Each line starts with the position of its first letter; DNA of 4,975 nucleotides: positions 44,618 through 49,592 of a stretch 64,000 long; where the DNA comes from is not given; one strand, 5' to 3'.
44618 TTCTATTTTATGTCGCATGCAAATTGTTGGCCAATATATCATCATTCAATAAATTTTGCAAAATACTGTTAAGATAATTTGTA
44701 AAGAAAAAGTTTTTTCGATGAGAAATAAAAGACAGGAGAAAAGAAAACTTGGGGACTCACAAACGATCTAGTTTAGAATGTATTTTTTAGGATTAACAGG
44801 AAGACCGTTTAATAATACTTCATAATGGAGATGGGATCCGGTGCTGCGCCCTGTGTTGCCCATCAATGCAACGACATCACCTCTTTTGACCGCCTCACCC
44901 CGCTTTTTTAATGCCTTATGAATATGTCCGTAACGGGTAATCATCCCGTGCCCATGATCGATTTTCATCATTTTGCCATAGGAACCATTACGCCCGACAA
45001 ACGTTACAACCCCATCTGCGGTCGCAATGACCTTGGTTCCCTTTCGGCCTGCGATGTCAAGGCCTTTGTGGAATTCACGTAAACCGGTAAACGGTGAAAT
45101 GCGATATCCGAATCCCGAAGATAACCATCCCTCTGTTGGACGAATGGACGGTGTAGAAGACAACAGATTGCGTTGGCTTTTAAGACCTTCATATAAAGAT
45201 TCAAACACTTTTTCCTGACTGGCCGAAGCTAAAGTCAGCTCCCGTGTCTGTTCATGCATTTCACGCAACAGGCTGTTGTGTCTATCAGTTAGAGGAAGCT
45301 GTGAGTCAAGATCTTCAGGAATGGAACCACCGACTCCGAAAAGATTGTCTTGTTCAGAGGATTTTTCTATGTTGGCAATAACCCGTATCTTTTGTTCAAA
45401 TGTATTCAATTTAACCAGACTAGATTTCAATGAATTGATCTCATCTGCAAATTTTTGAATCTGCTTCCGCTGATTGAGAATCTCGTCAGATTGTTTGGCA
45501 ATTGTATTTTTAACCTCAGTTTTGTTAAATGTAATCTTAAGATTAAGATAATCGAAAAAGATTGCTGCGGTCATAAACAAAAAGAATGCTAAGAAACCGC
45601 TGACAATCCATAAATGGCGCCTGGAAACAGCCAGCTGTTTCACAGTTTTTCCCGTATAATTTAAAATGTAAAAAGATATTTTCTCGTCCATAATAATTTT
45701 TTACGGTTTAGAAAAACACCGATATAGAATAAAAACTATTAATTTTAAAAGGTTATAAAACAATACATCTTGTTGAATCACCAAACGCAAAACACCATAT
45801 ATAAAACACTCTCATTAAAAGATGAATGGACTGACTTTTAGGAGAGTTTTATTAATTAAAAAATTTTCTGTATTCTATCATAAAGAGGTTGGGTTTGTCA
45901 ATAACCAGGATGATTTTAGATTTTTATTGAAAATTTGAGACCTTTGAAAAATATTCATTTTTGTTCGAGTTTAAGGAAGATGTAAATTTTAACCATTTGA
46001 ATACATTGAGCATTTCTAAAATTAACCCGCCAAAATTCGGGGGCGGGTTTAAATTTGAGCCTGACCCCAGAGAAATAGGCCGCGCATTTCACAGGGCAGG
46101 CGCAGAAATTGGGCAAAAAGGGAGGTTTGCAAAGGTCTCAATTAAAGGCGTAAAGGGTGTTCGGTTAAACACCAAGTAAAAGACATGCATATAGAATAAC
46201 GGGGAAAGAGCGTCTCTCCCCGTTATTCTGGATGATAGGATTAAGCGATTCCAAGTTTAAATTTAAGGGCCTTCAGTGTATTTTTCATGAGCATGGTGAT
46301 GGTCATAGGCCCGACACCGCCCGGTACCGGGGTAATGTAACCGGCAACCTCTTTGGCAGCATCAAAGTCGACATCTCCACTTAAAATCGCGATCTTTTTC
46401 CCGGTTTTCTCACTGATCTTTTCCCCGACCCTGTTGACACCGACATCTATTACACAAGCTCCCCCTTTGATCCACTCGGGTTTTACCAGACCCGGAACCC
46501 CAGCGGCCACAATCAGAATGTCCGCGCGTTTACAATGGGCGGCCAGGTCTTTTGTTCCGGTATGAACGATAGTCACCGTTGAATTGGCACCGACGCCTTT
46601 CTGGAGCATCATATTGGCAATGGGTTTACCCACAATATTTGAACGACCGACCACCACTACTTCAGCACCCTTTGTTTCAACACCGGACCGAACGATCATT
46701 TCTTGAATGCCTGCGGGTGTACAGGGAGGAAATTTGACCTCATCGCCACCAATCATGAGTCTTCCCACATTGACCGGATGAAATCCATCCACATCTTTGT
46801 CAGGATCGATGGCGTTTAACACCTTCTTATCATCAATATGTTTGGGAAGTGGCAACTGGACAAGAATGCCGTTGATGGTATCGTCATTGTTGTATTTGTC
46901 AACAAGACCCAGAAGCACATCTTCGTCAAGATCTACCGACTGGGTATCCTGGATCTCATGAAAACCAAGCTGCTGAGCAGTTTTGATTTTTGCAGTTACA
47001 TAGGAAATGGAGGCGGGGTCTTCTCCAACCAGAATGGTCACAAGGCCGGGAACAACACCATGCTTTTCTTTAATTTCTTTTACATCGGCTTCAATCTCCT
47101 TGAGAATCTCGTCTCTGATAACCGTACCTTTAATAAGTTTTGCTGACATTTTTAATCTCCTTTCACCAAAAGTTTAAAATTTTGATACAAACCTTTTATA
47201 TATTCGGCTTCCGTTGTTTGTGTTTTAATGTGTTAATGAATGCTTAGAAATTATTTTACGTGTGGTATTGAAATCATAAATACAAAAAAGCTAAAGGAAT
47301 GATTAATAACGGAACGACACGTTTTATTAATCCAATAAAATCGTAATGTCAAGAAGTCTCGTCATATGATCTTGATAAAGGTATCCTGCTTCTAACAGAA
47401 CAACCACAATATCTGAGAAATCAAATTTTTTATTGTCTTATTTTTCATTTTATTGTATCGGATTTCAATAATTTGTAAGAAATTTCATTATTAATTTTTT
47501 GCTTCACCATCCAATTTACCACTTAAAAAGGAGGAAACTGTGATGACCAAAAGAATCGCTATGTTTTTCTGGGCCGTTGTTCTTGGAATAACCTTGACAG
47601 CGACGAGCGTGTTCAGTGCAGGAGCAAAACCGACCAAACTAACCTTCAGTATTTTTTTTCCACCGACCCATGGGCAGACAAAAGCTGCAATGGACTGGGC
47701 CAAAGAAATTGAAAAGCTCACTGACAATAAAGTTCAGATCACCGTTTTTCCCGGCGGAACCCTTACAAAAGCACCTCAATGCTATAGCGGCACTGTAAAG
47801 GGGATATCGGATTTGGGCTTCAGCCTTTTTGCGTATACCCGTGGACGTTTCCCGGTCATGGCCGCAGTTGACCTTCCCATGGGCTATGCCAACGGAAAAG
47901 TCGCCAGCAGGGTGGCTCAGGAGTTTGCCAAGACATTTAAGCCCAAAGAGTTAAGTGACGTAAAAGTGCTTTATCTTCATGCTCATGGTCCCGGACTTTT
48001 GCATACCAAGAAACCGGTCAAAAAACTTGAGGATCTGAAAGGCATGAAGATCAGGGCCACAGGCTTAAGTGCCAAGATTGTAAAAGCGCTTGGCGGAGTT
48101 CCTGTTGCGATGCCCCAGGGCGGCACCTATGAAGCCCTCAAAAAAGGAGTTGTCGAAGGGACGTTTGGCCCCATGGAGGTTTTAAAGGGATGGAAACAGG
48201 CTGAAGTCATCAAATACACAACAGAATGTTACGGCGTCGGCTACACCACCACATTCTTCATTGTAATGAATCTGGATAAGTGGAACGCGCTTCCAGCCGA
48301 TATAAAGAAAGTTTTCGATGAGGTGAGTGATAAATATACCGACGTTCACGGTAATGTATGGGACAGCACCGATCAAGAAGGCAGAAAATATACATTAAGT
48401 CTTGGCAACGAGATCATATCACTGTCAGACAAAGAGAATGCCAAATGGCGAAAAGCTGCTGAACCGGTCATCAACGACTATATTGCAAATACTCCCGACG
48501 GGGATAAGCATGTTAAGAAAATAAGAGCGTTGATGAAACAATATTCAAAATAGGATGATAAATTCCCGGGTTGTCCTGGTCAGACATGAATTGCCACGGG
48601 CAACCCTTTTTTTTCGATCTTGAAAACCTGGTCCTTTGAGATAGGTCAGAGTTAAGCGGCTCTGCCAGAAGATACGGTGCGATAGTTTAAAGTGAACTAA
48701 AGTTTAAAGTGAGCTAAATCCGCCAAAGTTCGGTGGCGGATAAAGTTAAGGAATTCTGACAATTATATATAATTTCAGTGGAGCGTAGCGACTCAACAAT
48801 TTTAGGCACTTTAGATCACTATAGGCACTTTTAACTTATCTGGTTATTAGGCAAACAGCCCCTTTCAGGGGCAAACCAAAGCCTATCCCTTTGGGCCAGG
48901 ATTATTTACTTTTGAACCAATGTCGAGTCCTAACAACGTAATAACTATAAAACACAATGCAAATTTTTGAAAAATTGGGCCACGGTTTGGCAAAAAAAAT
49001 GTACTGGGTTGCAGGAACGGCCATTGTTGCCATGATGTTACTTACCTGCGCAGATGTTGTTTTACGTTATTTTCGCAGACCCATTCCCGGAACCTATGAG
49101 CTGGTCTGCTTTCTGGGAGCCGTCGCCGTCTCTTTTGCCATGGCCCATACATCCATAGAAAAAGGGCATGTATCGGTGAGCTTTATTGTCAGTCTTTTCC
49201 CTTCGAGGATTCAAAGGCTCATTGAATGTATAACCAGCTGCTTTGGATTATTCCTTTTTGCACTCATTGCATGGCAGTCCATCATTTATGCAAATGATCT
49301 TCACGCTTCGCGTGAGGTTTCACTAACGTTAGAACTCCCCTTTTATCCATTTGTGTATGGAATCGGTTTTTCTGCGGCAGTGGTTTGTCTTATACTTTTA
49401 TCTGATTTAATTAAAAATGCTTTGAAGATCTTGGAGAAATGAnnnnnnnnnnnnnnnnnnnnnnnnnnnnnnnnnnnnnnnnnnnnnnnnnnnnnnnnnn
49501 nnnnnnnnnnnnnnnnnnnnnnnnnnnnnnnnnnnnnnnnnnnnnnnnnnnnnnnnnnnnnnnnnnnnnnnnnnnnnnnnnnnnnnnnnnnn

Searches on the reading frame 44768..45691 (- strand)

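Call 8: search_protein_families(library=pfam, proteins=[window:44768-45691:-], max_evalue=0.001)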
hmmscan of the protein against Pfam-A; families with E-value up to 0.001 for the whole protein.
window:44768-45691:- (307 aa): 1 family
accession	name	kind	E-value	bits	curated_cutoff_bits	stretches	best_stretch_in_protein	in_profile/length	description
PF01551.29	Peptidase_M23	-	1.2e-32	112.4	28.7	1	207-301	2-96/96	Peptidase family M23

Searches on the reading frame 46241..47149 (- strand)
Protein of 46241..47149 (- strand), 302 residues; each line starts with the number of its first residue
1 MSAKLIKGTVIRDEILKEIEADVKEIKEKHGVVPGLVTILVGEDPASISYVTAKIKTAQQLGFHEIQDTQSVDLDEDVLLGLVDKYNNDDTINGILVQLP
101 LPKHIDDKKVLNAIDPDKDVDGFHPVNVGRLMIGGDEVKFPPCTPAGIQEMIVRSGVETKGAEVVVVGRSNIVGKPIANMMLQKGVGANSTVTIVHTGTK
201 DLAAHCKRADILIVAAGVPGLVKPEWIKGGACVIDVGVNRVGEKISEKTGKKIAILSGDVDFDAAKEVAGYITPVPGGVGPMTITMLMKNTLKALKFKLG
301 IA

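Call 48: search_protein_families(library=pfam, proteins=[window:46241-47149:-], max_evalue=0.00001)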
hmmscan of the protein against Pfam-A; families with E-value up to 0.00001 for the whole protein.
window:46241-47149:- (302 aa): 2 families
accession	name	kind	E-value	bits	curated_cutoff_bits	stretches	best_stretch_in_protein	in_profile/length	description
PF02882.25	THF_DHG_CYH_C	-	2.1e-63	212.8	27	1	124-296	1-157/160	Tetrahydrofolate dehydrogenase/cyclohydrolase, NAD(P)-binding domain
PF00763.28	THF_DHG_CYH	-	3e-35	121.4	32.8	1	6-121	1-115/115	Tetrahydrofolate dehydrogenase/cyclohydrolase, catalytic domain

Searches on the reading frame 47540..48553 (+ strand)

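Call 48: search_protein_families(library=pfam, proteins=[window:47540-48553:+], max_evalue=0.00001)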
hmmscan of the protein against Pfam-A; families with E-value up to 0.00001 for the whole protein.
window:47540-48553:+ (337 aa): 1 family
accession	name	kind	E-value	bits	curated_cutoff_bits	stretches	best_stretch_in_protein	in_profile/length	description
PF03480.18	DctP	-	4.5e-50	171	23.4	1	37-314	2-283/286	Bacterial extracellular solute-binding protein, family 7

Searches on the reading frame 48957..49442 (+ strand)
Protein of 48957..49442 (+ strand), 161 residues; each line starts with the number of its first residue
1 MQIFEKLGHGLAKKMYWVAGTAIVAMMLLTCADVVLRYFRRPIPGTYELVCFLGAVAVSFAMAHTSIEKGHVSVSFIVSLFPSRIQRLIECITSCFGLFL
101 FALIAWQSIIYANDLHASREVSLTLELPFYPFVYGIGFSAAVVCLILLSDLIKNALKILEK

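Call 48: search_protein_families(library=pfam, proteins=[window:48957-49442:+], max_evalue=0.00001)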
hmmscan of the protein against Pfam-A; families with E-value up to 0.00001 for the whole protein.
window:48957-49442:+ (161 aa): 1 family
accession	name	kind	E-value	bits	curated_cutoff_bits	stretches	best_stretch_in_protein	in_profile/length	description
PF04290.18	DctQ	-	1.6e-24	86.7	28.3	1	26-154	1-129/132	Tripartite ATP-independent periplasmic transporters, DctQ component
